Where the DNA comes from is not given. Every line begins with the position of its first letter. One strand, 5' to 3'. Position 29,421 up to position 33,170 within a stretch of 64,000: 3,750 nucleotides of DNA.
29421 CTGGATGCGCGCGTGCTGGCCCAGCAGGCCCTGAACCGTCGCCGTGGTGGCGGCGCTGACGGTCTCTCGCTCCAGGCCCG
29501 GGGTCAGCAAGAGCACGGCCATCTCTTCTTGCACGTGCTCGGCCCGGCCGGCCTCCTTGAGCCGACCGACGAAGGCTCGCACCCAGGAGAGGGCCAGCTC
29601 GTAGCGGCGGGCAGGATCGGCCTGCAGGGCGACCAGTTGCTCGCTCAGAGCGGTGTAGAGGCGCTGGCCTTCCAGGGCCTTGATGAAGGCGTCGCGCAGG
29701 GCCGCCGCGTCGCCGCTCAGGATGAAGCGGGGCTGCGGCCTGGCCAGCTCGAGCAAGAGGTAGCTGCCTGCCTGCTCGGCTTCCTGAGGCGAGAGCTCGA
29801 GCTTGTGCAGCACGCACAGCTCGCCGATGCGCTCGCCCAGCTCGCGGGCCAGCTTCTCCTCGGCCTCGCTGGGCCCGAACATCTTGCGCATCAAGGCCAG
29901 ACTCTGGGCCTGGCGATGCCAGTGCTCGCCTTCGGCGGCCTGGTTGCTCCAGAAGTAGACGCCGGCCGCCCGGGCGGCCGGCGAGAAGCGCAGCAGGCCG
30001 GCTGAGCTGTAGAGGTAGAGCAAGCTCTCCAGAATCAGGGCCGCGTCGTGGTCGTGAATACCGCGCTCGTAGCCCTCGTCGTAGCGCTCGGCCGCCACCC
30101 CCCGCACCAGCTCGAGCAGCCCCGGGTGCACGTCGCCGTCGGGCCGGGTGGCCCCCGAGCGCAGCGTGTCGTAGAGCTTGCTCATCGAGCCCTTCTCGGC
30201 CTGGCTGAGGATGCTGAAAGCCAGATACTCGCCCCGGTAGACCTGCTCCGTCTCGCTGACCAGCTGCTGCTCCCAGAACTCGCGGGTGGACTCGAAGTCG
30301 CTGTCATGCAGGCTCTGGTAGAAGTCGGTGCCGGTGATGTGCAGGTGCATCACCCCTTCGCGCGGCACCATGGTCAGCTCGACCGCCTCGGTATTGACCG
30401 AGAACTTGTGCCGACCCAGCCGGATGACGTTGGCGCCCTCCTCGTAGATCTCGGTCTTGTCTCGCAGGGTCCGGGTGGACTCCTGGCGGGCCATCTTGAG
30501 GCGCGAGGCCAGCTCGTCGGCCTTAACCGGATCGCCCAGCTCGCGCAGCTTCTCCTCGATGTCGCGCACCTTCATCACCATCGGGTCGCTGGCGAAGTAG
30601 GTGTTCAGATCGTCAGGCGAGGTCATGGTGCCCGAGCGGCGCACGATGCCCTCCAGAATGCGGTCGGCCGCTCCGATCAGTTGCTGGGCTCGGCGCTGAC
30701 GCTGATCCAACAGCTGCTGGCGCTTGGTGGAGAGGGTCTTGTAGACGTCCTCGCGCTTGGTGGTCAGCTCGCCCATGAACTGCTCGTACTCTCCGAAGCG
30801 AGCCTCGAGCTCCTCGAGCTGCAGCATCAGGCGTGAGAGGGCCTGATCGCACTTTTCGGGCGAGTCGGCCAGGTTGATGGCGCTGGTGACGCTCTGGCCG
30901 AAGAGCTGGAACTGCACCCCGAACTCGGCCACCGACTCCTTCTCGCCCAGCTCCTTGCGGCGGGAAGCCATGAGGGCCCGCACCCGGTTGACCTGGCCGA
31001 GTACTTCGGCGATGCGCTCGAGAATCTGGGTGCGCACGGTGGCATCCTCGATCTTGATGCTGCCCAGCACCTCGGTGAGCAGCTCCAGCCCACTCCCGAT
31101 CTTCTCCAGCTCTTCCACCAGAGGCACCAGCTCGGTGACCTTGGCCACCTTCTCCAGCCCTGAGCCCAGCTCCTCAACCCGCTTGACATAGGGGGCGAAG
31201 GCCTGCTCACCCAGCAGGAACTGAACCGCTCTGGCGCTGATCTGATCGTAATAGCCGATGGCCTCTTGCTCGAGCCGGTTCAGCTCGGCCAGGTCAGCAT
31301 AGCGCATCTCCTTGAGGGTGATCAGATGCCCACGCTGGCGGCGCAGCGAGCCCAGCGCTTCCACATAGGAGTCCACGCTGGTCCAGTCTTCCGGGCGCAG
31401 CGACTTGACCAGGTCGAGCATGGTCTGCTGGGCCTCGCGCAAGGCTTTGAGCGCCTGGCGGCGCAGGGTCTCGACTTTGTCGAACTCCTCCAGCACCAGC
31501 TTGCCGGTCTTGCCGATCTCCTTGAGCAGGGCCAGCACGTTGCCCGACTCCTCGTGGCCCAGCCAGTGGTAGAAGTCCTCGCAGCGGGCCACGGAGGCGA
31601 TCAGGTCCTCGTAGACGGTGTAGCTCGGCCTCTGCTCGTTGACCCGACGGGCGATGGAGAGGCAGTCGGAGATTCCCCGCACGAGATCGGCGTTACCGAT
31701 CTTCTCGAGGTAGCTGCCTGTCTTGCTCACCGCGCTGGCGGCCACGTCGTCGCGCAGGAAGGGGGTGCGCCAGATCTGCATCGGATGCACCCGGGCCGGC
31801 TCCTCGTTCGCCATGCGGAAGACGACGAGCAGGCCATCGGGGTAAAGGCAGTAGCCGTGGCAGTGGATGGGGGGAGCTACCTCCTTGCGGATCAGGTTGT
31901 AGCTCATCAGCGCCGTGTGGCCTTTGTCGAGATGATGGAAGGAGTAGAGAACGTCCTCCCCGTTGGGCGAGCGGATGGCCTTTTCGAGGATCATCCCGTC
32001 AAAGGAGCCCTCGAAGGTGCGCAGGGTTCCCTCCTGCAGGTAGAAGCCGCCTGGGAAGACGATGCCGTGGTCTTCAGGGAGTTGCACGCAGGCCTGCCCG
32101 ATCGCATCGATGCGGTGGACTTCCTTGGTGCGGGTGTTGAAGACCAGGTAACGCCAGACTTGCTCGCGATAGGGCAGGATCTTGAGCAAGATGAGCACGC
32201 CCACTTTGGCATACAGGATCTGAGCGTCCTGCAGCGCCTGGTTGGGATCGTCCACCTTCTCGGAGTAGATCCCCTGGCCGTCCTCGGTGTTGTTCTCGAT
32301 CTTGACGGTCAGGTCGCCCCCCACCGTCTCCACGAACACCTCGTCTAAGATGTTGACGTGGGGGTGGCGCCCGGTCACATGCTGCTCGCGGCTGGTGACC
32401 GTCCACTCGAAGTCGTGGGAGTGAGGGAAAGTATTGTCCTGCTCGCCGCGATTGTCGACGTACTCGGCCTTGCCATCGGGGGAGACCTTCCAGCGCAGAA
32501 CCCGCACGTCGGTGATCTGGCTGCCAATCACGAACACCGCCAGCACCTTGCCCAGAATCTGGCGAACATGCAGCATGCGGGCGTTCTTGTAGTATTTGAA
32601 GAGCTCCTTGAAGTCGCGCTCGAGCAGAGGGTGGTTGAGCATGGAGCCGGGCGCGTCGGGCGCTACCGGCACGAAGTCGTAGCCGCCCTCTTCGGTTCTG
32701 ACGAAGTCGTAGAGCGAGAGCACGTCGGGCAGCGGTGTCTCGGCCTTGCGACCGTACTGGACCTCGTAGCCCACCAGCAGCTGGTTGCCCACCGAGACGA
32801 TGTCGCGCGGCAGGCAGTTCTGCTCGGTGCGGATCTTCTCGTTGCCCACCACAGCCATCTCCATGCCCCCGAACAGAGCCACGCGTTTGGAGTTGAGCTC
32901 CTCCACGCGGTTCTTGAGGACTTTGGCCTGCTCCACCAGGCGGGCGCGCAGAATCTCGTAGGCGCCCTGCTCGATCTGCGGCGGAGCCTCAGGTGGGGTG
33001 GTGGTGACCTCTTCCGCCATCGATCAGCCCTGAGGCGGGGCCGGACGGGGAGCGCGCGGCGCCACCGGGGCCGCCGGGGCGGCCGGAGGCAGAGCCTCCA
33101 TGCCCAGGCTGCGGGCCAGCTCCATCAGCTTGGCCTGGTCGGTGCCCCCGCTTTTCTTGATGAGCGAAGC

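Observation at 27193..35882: NfeD - flotillin - giant AAA+ ATPase - zinc-ribbon operon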

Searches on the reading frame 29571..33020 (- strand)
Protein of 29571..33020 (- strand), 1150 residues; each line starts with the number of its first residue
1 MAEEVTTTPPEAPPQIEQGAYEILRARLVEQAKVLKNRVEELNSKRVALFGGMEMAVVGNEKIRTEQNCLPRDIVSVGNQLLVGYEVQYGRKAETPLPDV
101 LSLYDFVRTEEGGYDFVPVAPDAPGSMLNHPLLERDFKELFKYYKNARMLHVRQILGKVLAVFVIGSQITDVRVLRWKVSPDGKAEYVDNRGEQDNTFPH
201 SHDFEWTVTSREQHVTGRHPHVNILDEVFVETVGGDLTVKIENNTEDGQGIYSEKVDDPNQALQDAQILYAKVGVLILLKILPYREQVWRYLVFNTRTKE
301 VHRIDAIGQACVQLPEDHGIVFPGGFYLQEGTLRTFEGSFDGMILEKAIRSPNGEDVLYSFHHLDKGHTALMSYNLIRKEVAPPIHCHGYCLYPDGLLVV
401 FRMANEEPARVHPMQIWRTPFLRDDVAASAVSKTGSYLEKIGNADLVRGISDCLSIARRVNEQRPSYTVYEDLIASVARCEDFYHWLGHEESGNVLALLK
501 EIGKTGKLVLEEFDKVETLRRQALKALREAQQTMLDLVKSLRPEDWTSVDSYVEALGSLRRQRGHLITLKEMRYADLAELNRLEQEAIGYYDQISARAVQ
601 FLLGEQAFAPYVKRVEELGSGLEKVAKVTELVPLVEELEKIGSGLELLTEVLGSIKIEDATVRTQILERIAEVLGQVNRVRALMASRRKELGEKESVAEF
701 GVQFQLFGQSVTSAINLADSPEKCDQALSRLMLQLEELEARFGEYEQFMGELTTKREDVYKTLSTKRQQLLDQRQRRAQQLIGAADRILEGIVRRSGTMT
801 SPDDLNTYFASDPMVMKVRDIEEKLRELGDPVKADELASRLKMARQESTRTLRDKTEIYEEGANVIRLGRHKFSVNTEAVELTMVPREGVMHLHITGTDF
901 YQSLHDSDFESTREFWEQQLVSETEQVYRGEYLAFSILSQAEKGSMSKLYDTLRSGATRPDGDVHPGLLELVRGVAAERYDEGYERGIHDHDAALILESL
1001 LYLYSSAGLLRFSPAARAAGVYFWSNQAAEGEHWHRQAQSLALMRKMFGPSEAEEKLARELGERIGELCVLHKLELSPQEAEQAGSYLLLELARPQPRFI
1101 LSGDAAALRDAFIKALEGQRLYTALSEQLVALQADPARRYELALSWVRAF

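Call 61: predict_structure(alignment_id=A2)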
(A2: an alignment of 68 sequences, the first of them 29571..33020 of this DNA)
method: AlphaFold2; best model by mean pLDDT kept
length: 1150 residues; sequences in the alignment: 68
mean_pLDDT: 83.7   pTM: 0.53
mean pLDDT of the five models: 83.7, 81.0, 80.7, 77.9, 76.4
residues with pLDDT >= 90: 354; 70-90: 693; 50-70: 76; < 50: 27
segments of 3 or more residues with pLDDT < 50: 1-17, 858-863, 983-985
pLDDT, mean of each block of 10 residues (from residue 1): 37 49 90 94 89 86 91 91 87 81 92 91 87 92 87 92 90 94 90 89 92 83 90 82 66 84 84 94 89 91 93 92 93 90 92 90 91 92 93 93 87 94 82 79 89 91 82 90 91 92 92 84 86 87 85 88 87 84 90 87 84 85 77 84 85 79 84 85 78 68 78 78 80 79 73 81 82 81 83 78 79 85 83 83 81 59 56 59 73 75 77 62 69 87 81 78 82 84 61 89 81 87 80 90 84 90 92 87 93 85 82 92 92 83 89
secondary structure, 60 per line:
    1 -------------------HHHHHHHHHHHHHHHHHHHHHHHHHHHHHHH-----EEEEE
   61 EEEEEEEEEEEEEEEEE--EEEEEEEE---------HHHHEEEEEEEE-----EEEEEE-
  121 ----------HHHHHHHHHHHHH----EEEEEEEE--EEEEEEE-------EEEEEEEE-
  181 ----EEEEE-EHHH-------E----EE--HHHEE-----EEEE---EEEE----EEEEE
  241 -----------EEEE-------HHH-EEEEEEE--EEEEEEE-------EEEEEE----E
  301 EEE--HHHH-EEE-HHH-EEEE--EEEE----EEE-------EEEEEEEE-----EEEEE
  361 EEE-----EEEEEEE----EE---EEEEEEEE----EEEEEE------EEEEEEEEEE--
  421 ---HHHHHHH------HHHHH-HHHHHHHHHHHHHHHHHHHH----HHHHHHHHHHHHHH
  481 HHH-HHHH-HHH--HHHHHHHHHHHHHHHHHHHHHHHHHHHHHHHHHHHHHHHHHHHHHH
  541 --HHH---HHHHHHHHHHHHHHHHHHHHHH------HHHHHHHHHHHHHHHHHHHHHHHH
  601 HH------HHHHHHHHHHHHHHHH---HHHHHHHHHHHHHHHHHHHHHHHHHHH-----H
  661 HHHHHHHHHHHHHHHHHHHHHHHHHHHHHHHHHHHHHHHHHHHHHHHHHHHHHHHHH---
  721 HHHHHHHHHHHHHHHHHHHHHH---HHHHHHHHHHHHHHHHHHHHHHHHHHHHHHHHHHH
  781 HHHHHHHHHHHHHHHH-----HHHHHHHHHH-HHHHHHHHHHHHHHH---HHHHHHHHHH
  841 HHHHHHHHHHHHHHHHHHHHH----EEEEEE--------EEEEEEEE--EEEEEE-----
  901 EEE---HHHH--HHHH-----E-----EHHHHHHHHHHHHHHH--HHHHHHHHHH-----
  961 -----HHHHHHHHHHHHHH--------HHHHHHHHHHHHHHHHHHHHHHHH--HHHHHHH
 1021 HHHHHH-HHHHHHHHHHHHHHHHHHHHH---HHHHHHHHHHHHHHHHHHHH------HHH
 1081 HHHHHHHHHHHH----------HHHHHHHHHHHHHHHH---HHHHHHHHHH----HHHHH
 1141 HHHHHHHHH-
elements in order (helices of 4 or more, strands of 3 or more residues): H20-50 E56-77 E80-87 H97-100 E101-108 E114-119 H131-143 E148-155 E158-164 E172-179 E185-189 E221-224 E228-231 E236-240 E252-255 E267-273 E276-282 E290-295 E300-303 H306-309 E311-313 E319-322 E325-328 E333-335 E343-350 E356-363 E369-375 E385-392 E397-402 E409-418 H424-430 H437-441 H443-462 H467-483 H485-488 H495-540 H549-570 H577-602 H609-624 H628-654 H660-717 H721-742 H746-796 H802-811 H813-827 H831-861 E866-871 E880-887 E890-895 E901-903 H907-910 H913-916 H929-943 H946-955 H966-979 H988-1011 H1014-1026 H1028-1048 H1052-1071 H1078-1092 H1103-1118 H1122-1131 H1136-1149

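Call 68: fold_search(model_id=the predicted structure, library=pdb)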
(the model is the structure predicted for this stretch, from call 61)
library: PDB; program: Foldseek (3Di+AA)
matches with E <= 10: 541; with E <= 0.001: 44
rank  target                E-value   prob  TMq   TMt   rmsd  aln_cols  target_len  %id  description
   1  8glv_DA               1.8e-07  1.00  0.12  0.04  48.3      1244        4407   11  96-nm repeat unit of doublet microtubules from Chlamydomonas reinhardtii flagella (released 2023-05-31)
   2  9a2d_C                2.0e-07  0.98  0.07  0.07  42.3      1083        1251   11  Modeling of the ciliary Intraflagellar transport-A complex (released 2024-05-10)
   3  8bbe_E                1.7e-06  0.94  0.07  0.08  38.1      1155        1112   11  Structure of the IFT-A complex; IFT-A2 module (released 2022-12-21)
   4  7tbl_A5               2.0e-06  0.99  0.11  0.10  51.9      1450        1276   11  Composite structure of the human nuclear pore complex (NPC) cytoplasmic face generated with a 12A cryo-ET map of the  (released 2022-06-22)
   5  7tbk_A5               2.3e-06  0.99  0.11  0.10  51.9      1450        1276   11  Composite structure of the dilated human nuclear pore complex (NPC) symmetric core generated with a 37A in situ cryo- (released 2022-06-15)
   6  7k58_C                4.1e-06  0.89  0.08  0.04  64.4      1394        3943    9  Structure of outer-arm dyneins bound to microtubule with microtubule binding state 1(MTBS-1) (released 2021-09-29)
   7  8f5p_B                2.3e-05  0.99  0.11  0.11  29.5       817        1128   10  Structure of Leishmania tarentolae IFT-A (state 2) (released 2022-12-21)
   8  9d5n_CH               3.0e-05  1.00  0.12  0.20  15.8       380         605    9  48-nm doublet microtubule from Trichomonas vaginalis strain G3 (released 2025-05-14)
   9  9y6s_5k               3.9e-05  1.00  0.13  0.22  34.3       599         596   11  96-nm repeat of the Leishmania tarentolae doublet microtubule (released 2025-12-17)
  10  8j07_i5               5.3e-05  0.99  0.12  0.13  198.6       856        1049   13  96nm repeat of human respiratory doublet microtubule and associated axonemal complexes (released 2023-07-26)
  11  6h0a                  1.1e-04  1.00  0.11  0.28  18.8       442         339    7  Serum paraoxonase-1 by directed evolution with the L69G/H115W/H134R/F222S/T332S mutations (released 2019-07-17)
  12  8qcb_C                1.3e-04  1.00  0.12  0.26  16.8       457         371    9  CryoEM structure of a S. Cerevisiae Ski2387 complex in the open state (released 2023-11-08)
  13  5o7x_A                1.3e-04  0.99  0.12  0.19  33.5       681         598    9  CRYSTAL STRUCTURE OF S. CEREVISIAE CORE FACTOR AT 3.2A RESOLUTION (released 2017-08-02)
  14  3srg                  1.3e-04  1.00  0.12  0.31  18.2       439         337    8  Serum paraoxonase-1 by directed evolution at pH 6.5 in complex with 2-hydroxyquinoline (released 2012-03-21)
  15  3sre                  1.3e-04  1.00  0.11  0.29  19.2       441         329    8  Serum paraoxonase-1 by directed evolution at pH 6.5 (released 2012-03-21)
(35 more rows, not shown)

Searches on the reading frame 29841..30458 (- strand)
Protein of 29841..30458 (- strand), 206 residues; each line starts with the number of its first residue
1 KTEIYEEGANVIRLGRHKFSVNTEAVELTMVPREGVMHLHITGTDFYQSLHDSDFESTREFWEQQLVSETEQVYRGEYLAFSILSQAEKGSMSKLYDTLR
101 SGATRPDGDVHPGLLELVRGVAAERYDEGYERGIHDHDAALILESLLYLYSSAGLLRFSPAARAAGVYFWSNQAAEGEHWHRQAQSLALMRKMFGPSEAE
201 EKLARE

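Call 71: search_protein_families(library=pfam, proteins=[window:29841-30458:-], max_evalue=1)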
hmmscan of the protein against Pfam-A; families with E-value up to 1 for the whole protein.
window:29841-30458:- (206 aa): 0 families

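Call 77: search_solved_structures(query=A5, max_evalue=10)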
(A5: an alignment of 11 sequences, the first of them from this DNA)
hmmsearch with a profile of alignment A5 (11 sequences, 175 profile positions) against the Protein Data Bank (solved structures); distinct sequences matched with E-value up to 10: 6.
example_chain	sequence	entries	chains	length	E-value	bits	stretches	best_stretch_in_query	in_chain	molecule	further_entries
1d3u_B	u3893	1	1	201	1.2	12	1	101-128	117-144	TRANSCRIPTION INITIATION FACTOR IIB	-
1ais_B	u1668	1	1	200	1.6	11.6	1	101-128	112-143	PROTEIN (TRANSCRIPTION INITIATION FACTOR IIB)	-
5y5x_I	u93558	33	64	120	1.9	11.3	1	67-138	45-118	V-type ATP synthase, subunit (VAPC-THERM) | V-type ATP synthase subunit G | V-type ATP synthase, subunit G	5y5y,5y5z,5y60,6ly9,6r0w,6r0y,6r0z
3v6i_B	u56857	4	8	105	2.5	10.9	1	67-138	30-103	V-type ATP synthase, subunit (VAPC-THERM) | V-type ATPase subunit G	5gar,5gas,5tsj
6qum_I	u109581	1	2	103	3.4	10.5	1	67-138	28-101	V-type ATP synthase, subunit (VAPC-THERM)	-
3j0j_I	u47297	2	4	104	3.5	10.5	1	67-138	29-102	V-type ATP synthase, subunit (VAPC-THERM)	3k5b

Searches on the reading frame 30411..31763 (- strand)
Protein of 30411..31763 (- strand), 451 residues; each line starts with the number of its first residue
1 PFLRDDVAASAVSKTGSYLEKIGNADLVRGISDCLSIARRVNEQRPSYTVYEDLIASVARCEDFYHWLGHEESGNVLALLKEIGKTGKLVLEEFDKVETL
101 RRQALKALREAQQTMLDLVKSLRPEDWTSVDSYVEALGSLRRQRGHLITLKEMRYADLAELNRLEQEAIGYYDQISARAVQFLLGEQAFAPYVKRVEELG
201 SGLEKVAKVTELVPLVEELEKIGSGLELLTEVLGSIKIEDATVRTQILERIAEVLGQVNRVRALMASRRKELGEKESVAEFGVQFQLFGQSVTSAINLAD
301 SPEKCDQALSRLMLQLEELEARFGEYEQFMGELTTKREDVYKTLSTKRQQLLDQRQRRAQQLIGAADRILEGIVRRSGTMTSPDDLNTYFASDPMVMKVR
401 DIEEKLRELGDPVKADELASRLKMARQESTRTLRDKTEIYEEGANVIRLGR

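Call 71: search_protein_families(library=pfam, proteins=[window:30411-31763:-], max_evalue=1)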
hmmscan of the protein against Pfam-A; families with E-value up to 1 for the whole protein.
window:30411-31763:- (451 aa): 9 families
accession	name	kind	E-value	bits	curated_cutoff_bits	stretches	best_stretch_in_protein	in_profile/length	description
PF25472.1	DUF7902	-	8.8e-31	106.4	26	1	187-271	1-85/85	Domain of unknown function (DUF7902)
PF12458.13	DUF3686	-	2.1e-13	50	25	1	1-66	384-448/448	ATPase involved in DNA repair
PF14747.11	DUF4473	-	0.062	14.3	25.9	0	92-135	33-76/78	Domain of unknown function (DUF4473)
PF18521.6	TAD2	-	0.078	13.4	31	0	380-394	10-24/25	Transactivation domain 2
PF23729.2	Spectrin_Dys-1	-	0.12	12.8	27.6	0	324-380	35-88/90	Dystrophin-1-like, spectrin repeat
PF04513.17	Baculo_PEP_C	-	0.18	12.3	38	1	229-321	18-99/140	Baculovirus polyhedron envelope protein, PEP, C terminus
PF18982.5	JetA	-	0.18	10.7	26.2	1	305-363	226-283/434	Wadjet protein JetA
PF04048.20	Sec8_N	-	0.2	12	26.8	0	276-333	69-126/142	Exocyst complex component Sec8 N-terminal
PF10234.14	Cluap1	-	0.28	11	25.8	1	93-175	162-244/268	Clusterin-associated protein-1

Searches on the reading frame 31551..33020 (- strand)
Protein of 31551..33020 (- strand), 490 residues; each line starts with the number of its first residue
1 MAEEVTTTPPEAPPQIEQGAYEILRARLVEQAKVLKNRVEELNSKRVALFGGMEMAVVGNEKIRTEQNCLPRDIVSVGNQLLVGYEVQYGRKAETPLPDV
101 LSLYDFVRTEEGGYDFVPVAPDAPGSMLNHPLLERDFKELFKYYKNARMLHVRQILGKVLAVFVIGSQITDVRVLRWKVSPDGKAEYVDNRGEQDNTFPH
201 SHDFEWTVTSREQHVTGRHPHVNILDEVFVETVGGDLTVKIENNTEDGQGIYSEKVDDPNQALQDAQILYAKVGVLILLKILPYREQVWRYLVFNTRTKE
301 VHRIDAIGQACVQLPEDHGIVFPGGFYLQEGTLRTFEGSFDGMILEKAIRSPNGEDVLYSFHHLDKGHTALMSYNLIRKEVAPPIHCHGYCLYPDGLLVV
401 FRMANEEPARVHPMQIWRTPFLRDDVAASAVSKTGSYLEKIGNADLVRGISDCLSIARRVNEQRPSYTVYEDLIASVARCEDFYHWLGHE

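Call 93: search_protein_representatives(protein=window:31551-33020:-)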
Query: 490 residues. Proteins with E-value up to 0.001 (for the whole library): 723; up to 1e-10: 532; up to 1e-30: 244. The best 150 are listed.
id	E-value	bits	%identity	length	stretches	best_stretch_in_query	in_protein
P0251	2.8e-195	666.1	61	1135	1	14-490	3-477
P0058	2.0e-192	656.7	60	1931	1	5-490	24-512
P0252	1.9e-174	597.4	58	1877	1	13-489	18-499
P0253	1.8e-169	581.0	55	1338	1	17-488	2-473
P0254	2.6e-166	570.6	53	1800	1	14-490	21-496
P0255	2.7e-166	570.5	53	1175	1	2-488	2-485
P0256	2.9e-163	560.5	53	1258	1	13-489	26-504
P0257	4.9e-162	556.5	54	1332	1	14-478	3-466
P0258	1.9e-161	554.5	52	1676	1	8-488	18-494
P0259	1.6e-158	544.9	53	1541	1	10-488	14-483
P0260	1.2e-157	542.0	54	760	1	18-487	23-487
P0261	1.2e-157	542.0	52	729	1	3-490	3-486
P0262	3.7e-155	533.8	51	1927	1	13-488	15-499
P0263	1.9e-154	531.4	50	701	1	7-489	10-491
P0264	1.3e-152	525.4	52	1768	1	9-489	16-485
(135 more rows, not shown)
